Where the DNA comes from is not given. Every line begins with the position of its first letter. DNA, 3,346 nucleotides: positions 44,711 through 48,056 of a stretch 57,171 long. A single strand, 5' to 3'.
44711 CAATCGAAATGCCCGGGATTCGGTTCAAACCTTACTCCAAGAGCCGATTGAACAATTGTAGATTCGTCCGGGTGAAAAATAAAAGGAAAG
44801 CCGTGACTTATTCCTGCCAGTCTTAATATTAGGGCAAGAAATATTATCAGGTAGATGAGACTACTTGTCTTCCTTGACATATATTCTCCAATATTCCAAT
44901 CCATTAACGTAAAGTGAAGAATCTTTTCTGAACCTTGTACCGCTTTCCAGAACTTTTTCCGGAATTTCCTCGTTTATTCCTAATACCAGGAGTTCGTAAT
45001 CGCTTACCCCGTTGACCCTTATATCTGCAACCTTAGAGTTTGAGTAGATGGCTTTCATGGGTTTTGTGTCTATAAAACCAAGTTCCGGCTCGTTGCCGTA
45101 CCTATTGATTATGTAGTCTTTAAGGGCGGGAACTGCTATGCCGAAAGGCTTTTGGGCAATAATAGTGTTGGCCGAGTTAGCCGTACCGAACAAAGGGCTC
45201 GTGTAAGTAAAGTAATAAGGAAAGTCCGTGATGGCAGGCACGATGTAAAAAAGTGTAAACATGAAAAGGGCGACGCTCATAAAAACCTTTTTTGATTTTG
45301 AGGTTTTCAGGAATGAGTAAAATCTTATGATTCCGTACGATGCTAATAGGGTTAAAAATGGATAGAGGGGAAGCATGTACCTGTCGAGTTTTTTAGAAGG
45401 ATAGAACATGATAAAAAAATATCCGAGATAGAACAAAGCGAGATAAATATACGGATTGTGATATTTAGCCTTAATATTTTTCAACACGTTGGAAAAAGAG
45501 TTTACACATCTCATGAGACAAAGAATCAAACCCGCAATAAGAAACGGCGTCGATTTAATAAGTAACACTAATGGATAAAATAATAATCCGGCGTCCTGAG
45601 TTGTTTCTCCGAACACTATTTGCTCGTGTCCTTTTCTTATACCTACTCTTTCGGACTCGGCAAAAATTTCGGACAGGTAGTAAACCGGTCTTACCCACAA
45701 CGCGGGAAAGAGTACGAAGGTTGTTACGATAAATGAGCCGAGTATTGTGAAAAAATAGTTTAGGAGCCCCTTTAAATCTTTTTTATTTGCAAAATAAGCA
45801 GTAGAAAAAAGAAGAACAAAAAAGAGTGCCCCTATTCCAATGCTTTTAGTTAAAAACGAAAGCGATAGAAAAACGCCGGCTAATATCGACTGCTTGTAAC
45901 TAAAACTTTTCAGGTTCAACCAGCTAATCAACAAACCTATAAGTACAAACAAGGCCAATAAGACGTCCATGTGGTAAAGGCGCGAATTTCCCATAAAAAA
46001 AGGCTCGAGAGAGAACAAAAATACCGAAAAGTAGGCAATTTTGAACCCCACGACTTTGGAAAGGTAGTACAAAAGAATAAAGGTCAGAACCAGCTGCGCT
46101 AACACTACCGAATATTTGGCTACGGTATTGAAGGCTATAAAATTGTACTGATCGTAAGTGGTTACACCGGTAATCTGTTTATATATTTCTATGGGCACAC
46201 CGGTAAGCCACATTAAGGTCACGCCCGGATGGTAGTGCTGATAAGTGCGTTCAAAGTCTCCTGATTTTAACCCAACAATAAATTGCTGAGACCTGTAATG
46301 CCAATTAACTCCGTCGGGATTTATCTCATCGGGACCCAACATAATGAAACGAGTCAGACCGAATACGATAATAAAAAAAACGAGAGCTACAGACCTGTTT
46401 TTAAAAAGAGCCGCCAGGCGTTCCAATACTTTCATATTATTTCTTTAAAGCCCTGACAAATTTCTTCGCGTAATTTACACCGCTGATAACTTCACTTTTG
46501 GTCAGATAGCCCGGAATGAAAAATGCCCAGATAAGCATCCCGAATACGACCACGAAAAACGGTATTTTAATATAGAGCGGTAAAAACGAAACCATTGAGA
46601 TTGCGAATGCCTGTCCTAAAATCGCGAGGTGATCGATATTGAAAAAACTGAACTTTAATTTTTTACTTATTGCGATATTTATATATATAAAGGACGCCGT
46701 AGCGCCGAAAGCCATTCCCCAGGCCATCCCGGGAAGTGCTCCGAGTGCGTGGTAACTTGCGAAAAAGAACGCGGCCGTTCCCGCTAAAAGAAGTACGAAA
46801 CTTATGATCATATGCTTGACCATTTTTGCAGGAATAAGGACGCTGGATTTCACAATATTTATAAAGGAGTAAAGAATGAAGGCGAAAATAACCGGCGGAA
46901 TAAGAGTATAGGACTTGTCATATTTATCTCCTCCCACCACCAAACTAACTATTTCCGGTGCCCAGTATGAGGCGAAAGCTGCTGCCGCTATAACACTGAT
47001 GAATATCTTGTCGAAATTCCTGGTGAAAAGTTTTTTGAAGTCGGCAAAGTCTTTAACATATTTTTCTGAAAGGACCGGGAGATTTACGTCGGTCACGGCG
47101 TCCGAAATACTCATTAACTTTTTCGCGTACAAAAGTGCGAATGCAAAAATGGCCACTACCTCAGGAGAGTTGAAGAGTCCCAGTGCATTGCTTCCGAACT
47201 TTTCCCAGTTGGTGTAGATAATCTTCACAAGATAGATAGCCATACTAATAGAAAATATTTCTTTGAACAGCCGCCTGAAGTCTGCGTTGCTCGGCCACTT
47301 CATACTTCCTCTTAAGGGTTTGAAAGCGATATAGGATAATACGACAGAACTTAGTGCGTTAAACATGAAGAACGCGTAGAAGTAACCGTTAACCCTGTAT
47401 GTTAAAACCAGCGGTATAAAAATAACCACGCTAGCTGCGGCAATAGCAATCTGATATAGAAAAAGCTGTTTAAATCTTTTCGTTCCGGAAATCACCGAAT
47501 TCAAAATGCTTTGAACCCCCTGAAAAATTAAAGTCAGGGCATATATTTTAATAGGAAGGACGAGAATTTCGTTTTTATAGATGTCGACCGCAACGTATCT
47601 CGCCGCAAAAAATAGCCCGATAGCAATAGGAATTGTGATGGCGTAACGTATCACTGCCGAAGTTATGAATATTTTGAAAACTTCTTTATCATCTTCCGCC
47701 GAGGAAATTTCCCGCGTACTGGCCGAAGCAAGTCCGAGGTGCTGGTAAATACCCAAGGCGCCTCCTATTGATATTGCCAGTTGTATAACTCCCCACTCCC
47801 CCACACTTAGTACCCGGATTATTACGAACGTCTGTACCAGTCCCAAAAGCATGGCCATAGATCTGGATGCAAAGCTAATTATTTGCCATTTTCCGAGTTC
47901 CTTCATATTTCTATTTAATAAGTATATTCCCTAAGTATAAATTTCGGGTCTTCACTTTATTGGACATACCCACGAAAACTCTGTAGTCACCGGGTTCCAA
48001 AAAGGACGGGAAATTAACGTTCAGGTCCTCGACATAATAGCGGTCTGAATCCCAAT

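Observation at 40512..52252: Array of five GT-C-type transferases interleaved with two flippases and two polyprenyl-phosphate GT2 enzymes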

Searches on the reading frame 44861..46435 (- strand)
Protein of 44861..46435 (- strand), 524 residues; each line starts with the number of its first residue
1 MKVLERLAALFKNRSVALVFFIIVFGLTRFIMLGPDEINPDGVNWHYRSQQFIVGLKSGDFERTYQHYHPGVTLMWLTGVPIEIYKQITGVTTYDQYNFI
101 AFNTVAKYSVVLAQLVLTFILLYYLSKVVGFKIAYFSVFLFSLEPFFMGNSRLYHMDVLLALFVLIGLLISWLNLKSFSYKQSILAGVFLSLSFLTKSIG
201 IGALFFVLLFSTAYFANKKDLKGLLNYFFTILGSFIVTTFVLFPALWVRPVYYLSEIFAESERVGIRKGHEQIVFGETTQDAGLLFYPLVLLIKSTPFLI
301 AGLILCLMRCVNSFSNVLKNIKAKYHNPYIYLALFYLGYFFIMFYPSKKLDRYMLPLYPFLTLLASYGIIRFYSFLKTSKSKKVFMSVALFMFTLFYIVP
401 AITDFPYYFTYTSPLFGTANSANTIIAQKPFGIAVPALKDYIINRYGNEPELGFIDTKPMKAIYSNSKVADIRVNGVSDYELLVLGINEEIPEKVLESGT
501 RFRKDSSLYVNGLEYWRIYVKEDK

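Call 3: search_protein_families(library=pfam, proteins=[window:44861-46435:-], max_evalue=0.01)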
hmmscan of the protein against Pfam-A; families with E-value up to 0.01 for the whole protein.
window:44861-46435:- (524 aa): 2 families
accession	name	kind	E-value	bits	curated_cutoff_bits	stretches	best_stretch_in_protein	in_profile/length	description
PF13231.12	PMT_2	-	8e-05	23.3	26.1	1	110-238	27-151/160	Dolichyl-phosphate-mannose-protein mannosyltransferase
PF02366.24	PMT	-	0.0021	18.1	22.7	1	115-243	93-228/245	Dolichyl-phosphate-mannose-protein mannosyltransferase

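Call 4: search_protein_families(library=ncbifam, proteins=[window:44861-46435:-], max_evalue=0.01)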
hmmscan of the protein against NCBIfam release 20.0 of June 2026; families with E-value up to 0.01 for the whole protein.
window:44861-46435:- (524 aa): 0 families

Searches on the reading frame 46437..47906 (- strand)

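Call 3: search_protein_families(library=pfam, proteins=[window:46437-47906:-], max_evalue=0.01)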
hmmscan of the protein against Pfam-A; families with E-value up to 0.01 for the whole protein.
window:46437-47906:- (489 aa): 2 families
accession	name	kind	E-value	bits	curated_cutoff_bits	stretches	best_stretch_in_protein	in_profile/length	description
PF13440.11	Polysacc_synt_3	-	8.4e-17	61.8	23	1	29-330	2-289/293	Polysaccharide biosynthesis protein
PF01943.22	Polysacc_synt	-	1.6e-15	57.7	28.2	1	9-281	6-272/274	Polysaccharide biosynthesis protein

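Call 4: search_protein_families(library=ncbifam, proteins=[window:46437-47906:-], max_evalue=0.01)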
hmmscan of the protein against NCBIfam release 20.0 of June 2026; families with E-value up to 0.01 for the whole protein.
window:46437-47906:- (489 aa): 0 families
